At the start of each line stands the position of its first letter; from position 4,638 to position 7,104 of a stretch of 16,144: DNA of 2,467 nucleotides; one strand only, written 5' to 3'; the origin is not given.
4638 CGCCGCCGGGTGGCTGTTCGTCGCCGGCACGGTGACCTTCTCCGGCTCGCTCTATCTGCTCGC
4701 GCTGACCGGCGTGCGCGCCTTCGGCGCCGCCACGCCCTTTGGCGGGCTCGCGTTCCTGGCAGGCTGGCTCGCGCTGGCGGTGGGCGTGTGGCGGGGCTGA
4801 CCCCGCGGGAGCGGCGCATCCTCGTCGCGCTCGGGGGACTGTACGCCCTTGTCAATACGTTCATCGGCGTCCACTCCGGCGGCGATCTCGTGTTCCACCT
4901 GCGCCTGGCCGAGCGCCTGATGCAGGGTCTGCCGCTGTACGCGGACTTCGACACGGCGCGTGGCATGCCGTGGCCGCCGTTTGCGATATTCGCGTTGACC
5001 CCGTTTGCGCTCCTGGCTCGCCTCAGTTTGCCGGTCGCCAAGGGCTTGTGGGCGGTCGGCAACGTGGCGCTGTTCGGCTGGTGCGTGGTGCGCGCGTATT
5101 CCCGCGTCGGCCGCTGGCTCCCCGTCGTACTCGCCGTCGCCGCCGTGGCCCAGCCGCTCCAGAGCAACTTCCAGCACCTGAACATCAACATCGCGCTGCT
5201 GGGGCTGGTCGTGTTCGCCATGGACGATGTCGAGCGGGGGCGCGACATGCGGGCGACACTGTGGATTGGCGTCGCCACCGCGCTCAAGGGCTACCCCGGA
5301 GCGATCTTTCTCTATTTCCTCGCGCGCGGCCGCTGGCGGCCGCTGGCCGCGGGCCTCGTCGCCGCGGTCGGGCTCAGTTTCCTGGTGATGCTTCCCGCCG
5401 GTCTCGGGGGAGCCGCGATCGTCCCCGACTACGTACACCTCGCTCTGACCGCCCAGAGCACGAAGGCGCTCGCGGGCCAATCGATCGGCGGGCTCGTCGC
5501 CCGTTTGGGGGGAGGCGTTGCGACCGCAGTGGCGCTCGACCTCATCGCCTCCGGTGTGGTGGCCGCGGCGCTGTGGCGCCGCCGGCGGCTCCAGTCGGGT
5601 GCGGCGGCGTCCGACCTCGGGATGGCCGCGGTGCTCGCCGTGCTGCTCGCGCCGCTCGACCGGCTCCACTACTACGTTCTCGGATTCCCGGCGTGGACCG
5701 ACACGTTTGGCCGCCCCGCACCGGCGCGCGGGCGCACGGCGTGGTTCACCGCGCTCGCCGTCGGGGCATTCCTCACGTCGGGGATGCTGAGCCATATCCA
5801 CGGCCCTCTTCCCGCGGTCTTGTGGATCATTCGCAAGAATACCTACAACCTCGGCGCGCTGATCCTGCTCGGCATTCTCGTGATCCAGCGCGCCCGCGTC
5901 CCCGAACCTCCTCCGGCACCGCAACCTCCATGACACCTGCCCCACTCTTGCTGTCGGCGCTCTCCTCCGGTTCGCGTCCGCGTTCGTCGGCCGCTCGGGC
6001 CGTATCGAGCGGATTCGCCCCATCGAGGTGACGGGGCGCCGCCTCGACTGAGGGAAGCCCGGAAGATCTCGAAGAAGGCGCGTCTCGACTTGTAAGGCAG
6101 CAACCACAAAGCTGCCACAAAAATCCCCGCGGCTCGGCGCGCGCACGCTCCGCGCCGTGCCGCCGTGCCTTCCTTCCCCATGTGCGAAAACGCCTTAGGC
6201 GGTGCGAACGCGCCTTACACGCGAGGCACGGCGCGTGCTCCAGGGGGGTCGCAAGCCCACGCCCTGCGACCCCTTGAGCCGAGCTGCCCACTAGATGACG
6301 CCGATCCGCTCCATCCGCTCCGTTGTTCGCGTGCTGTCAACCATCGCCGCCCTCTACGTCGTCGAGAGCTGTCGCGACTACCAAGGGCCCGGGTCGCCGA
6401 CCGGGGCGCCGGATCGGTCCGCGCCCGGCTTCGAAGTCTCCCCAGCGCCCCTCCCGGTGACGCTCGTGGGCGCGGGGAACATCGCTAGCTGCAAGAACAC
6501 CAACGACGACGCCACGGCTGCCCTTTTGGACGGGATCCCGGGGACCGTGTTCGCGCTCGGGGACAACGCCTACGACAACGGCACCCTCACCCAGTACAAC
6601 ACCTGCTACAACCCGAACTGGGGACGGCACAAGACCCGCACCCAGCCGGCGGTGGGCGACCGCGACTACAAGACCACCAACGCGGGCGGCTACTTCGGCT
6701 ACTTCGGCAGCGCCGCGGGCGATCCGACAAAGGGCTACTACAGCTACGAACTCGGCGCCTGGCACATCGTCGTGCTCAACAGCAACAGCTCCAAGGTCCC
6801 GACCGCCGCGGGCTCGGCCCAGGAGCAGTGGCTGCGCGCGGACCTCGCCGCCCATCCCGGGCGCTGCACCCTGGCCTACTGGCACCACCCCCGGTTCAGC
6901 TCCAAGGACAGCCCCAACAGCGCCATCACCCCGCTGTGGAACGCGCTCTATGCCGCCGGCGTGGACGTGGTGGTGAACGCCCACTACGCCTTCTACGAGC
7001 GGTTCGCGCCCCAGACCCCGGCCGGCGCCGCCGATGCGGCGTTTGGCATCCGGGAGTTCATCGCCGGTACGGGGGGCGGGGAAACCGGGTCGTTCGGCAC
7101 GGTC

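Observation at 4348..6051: DUF423 + GT87-like gene pair bracketed by a direct repeat made of the DUF360 gene 3' end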

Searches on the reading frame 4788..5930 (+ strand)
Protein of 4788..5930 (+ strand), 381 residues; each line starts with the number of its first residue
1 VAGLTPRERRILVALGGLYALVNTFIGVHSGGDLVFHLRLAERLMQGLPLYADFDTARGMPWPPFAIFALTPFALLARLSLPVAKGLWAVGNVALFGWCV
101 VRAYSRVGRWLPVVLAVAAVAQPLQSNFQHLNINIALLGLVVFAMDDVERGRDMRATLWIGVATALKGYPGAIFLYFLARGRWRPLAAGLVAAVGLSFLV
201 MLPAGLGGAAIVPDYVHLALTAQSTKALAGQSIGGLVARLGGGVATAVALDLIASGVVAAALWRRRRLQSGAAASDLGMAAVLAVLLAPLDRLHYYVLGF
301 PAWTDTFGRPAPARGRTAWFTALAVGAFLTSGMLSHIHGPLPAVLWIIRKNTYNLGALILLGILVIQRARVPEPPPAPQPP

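Call 8: search_protein_families(library=pfam, proteins=[window:4788-5930:+], max_evalue=0.01)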
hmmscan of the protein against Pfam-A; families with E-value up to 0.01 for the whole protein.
window:4788-5930:+ (381 aa): 1 family
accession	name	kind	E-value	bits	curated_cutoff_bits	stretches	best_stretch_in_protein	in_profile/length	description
PF09594.16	GT87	-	1e-26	94.6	25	1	63-289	4-237/237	Glycosyltransferase family 87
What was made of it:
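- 4788..5933 (+): GT87 glycosyltransferase gene. Pfam PF09594, E=1e-26 (call 8).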

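Call 27: find_homologous_proteins(query=window:4788-5930:+, max_evalue=1e-30)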
Query window:4788-5930:+ (381 aa): 80 proteins with E <= 1e-30 among 8000 candidates.
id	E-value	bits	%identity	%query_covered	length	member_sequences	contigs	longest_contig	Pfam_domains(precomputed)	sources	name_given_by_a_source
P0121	3.4e-240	815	99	100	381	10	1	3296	PF09594.17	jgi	-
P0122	1.1e-213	728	89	100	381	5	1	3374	PF09594.17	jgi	-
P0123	7.8e-213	725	90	99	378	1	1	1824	PF09594.17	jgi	-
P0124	1.5e-212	724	90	99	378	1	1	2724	PF09594.17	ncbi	-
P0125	3.5e-181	621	77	100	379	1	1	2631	PF09594.17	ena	-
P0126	1.5e-180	619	77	100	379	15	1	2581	PF09594.17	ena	-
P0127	1.8e-180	618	77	100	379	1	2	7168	PF09594.17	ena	-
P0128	4.0e-180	617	77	100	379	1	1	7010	PF09594.17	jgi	-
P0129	1.2e-179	616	77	100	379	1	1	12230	PF09594.17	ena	-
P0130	1.5e-179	615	76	100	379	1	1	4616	PF09594.17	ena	-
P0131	1.5e-179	615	76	100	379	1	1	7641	PF09594.17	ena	-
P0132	5.6e-179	613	76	100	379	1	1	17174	PF09594.17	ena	-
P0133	1.7e-178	612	76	100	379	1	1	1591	PF09594.17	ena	-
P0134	1.8e-178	612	76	100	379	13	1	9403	PF09594.17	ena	-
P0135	3.5e-178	611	76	100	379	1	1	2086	PF09594.17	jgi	-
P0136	1.0e-177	609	76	100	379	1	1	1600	PF09594.17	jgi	-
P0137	2.0e-177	608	76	99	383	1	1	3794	PF09594.17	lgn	-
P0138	6.7e-177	606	76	99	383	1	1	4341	PF09594.17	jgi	jgi:hypothetical protein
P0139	3.5e-175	601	75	100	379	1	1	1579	PF09594.17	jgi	jgi:alpha-1,2-mannosyltransferase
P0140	2.2e-174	598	75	100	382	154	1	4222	PF09594.17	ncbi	-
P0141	4.1e-174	597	75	100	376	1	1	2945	PF09594.17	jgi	jgi:hypothetical protein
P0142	1.2e-170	586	73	100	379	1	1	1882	PF09594.17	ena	-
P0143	1.3e-170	586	75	98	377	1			PF09594.17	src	-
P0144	1.6e-170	585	73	100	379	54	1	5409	PF09594.17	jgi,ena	-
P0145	5.6e-168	577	72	100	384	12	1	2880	PF09594.17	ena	-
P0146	1.3e-167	576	73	100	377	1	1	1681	PF09594.17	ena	-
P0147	9.0e-166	570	71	100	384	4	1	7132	PF09594.17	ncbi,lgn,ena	-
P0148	5.2e-160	551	70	100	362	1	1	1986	PF09594.17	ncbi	-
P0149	1.9e-158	546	67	98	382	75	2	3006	PF09594.17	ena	-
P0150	7.6e-158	544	70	98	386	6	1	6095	PF09594.17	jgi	jgi:hypothetical protein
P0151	1.2e-155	537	69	100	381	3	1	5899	PF09594.17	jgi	jgi:alpha-1,2-mannosyltransferase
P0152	1.2e-153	530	69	98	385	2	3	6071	PF09594.17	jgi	jgi:hypothetical protein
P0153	6.2e-151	521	67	100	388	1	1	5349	PF09594.17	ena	-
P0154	1.3e-150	520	69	98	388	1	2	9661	PF09594.17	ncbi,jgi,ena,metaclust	metaclust:\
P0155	2.0e-150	519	69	100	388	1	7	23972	PF09594.17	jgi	jgi:hypothetical protein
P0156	3.3e-150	519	67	98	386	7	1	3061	PF09594.17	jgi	jgi:hypothetical protein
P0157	4.1e-150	518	74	87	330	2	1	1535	PF09594.17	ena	-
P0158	1.5e-149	516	67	99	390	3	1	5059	PF09594.17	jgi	jgi:hypothetical protein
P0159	5.6e-149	515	66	100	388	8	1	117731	PF09594.17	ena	-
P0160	1.5e-148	513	68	98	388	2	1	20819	PF09594.17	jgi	jgi:hypothetical protein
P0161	1.7e-148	513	75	84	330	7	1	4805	PF09594.17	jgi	-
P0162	2.1e-147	509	66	100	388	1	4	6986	PF09594.17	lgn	-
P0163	2.5e-147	509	66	100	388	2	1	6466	PF09594.17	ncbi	-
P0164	5.2e-147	508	66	99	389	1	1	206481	PF09594.17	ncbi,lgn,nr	ncbi:MAG TPA: glycosyltransferase family 87 protein [Gemmatimonadales bacterium]|nr:glycosyltransfer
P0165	9.7e-146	504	72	88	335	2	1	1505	PF09594.17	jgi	-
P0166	2.2e-141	490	64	100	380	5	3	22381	PF09594.17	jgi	jgi:alpha-1,2-mannosyltransferase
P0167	2.1e-136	473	63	100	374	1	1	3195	PF09594.17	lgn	-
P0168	4.5e-136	472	62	99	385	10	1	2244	PF09594.17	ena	-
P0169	3.0e-134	466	63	99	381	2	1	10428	PF09594.17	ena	-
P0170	8.6e-134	465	78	76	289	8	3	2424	PF09594.17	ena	-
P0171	2.8e-133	463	63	98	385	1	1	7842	PF09594.17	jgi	jgi:Glycosyltransferase family 87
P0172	4.5e-133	462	68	90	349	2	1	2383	PF09594.17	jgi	jgi:hypothetical protein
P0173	2.0e-131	457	64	99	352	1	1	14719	PF09594.17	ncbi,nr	ncbi:MAG: hypothetical protein DMD60_03430 [Gemmatimonadetes bacterium]|nr:MAG: hypothetical protein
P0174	1.5e-129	451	61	99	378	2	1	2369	PF09594.17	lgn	-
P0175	1.6e-127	444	61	97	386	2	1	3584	PF09594.17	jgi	jgi:Glycosyltransferase family 87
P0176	3.8e-126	439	74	76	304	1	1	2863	PF09594.17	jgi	jgi:alpha-1,2-mannosyltransferase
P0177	2.0e-124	434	61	97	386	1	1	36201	PF09594.17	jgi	jgi:Glycosyltransferase family 87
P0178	5.6e-124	432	74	74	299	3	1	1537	PF09594.17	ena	-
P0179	7.8e-124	432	76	44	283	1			PF09594.17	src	-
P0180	8.8e-117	409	75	69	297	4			PF09594.17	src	-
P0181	3.3e-116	407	65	81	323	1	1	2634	PF09594.17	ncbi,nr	ncbi:MAG TPA: glycosyltransferase family 87 protein, partial [Gemmatimonadales bacterium]|nr:glycosy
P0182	2.5e-114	401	82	63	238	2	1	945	PF09594.17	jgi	-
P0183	5.9e-114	399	77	65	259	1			PF09594.17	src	-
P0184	1.5e-112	395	77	61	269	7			PF09594.17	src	-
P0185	2.5e-108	381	75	64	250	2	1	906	PF09594.17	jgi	-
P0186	1.9e-103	365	75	59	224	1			PF09594.17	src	-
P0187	3.3e-100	354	55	98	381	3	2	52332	PF09594.17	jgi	-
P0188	1.4e-99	352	74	57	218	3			PF09594.17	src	-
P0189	3.7e-98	347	53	99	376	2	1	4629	PF09594.17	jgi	-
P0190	2.4e-94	335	72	61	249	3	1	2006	PF09594.17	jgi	jgi:alpha-1,2-mannosyltransferase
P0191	1.6e-93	332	74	56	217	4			PF09594.17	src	-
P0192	2.5e-93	331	51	98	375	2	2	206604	PF09594.17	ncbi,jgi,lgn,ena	-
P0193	9.3e-80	287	64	61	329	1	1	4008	PF09594.17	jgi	-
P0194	5.5e-67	245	43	98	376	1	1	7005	PF09594.17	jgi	jgi:alpha-1,2-mannosyltransferase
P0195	1.6e-64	237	72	42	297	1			PF09594.17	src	-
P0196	2.2e-60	223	48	62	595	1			PF09594.17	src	-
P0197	3.8e-60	222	41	87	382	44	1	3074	PF09594.17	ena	-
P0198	5.0e-57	212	73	31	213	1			PF09594.17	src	-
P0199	1.2e-55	207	39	98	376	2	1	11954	PF09594.17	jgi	jgi:hypothetical protein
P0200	3.7e-51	193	40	86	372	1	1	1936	PF09594.17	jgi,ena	-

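Call 28: find_encoding_contigs(protein=P0122, flank=6000, max_places=4)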
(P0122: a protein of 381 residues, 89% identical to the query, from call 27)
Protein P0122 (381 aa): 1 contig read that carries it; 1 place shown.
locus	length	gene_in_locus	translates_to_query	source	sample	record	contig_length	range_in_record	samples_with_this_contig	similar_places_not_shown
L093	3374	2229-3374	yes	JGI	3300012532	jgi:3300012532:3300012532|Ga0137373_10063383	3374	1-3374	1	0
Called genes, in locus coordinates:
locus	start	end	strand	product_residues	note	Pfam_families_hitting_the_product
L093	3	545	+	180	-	?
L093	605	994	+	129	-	-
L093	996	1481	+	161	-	PF12867:DinB_2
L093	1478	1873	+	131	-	PF04020:Phage_holin_4_2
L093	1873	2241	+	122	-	PF04241:DUF423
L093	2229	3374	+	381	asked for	PF09594:GT87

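Call 29: find_encoding_contigs(protein=P0124, flank=6000, max_places=4)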
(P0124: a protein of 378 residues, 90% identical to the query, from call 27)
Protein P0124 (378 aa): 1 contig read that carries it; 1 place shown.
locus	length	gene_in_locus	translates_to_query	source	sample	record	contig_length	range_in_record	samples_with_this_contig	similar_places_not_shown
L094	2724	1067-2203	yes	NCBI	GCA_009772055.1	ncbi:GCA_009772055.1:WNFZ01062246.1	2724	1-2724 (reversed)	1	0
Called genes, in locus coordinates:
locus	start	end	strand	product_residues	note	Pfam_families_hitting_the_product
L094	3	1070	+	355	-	?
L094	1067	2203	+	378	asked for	PF09594:GT87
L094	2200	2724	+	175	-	?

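Call 30: find_encoding_contigs(protein=P0123, flank=6000, max_places=4)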
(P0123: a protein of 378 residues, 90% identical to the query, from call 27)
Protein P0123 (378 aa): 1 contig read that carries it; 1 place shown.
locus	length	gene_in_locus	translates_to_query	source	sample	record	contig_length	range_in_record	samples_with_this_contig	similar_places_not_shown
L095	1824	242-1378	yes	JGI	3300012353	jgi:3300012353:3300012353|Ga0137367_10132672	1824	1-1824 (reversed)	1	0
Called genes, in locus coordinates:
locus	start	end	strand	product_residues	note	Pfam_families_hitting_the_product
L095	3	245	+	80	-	?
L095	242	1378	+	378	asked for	PF09594:GT87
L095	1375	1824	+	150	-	?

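Call 36: search_protein_families(library=pfam, proteins=[L094:3-1067:+], max_evalue=0.001)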
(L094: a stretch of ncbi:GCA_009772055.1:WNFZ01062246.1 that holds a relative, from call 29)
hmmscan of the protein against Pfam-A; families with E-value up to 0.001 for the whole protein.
L094:3-1067:+ (355 aa): 1 family
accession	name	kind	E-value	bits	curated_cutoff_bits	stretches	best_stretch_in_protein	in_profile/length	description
PF09594.16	GT87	-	1.4e-24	87.6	25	1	45-268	4-237/237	Glycosyltransferase family 87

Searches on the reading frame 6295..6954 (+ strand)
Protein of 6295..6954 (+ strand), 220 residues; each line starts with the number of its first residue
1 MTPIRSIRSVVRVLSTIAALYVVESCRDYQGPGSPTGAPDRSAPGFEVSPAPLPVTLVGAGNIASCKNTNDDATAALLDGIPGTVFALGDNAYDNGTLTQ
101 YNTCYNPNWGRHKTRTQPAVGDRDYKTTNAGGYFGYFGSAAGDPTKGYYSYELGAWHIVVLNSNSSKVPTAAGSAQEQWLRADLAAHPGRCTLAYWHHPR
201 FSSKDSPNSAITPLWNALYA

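Call 45: find_homologous_proteins(query=window:6295-6954:+, max_evalue=1e-20)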
Query window:6295-6954:+ (220 aa): 7041 proteins with E <= 1e-20 among 8000 candidates; the best 120 are listed.
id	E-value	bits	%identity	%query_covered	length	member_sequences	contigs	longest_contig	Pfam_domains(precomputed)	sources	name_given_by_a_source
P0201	1.5e-121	422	86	100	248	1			-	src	-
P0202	2.8e-110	386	83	96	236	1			-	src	-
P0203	1.2e-107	377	74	67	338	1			PF18911.7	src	-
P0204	9.8e-98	345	72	98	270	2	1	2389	-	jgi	-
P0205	4.7e-97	342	71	97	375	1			-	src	-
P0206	7.5e-94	332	71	96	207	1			-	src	-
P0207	9.3e-90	318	71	89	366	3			-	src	-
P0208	1.4e-89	318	66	100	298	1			-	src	-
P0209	3.4e-89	317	68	100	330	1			-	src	-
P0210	5.7e-89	316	72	89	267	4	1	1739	-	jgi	-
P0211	7.7e-88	312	75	77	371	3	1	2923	-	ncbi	-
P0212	9.8e-88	312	67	97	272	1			-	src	-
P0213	2.1e-87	311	71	90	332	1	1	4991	-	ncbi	-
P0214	2.7e-87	310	66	100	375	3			-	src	-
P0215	1.6e-86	308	71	89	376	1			PF18911.7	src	-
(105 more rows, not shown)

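Call 46: find_encoding_contigs(protein=P0213, flank=6000, max_places=3)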
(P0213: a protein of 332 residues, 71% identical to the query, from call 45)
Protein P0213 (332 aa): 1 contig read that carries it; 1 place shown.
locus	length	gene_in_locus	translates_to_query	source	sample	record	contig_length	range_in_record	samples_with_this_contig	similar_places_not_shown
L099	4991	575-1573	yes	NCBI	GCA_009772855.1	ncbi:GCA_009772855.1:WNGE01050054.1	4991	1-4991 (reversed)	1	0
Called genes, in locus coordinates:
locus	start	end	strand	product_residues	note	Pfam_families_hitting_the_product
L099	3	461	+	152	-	?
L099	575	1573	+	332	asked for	-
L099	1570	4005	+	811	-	PF00801:PKD (weak), PF18911:PKD_4, PF22352:K319L-like_PKD (faint), PF00149:Metallophos (weak), PF00801:PKD, PF18911:PKD_4, PF00801:PKD (weak), PF18911:PKD_4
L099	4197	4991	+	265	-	?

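Call 47: find_encoding_contigs(protein=P0211, flank=6000, max_places=3)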
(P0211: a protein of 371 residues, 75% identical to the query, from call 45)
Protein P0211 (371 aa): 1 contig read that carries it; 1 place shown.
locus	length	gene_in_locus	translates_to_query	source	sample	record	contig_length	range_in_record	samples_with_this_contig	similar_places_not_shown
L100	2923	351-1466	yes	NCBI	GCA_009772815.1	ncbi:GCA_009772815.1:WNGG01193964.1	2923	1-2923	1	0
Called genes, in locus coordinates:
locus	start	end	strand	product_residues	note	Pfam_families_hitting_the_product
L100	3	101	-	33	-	?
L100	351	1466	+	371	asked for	-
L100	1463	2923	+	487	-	?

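Call 48: find_encoding_contigs(protein=P0204, flank=6000, max_places=3)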
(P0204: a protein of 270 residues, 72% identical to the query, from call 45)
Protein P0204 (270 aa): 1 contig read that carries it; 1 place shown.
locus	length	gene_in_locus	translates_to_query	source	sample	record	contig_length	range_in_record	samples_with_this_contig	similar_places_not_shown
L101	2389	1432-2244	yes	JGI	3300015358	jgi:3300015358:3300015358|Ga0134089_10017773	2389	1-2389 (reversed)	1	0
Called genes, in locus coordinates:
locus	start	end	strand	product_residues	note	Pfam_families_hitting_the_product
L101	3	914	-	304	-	?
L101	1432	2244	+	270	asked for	-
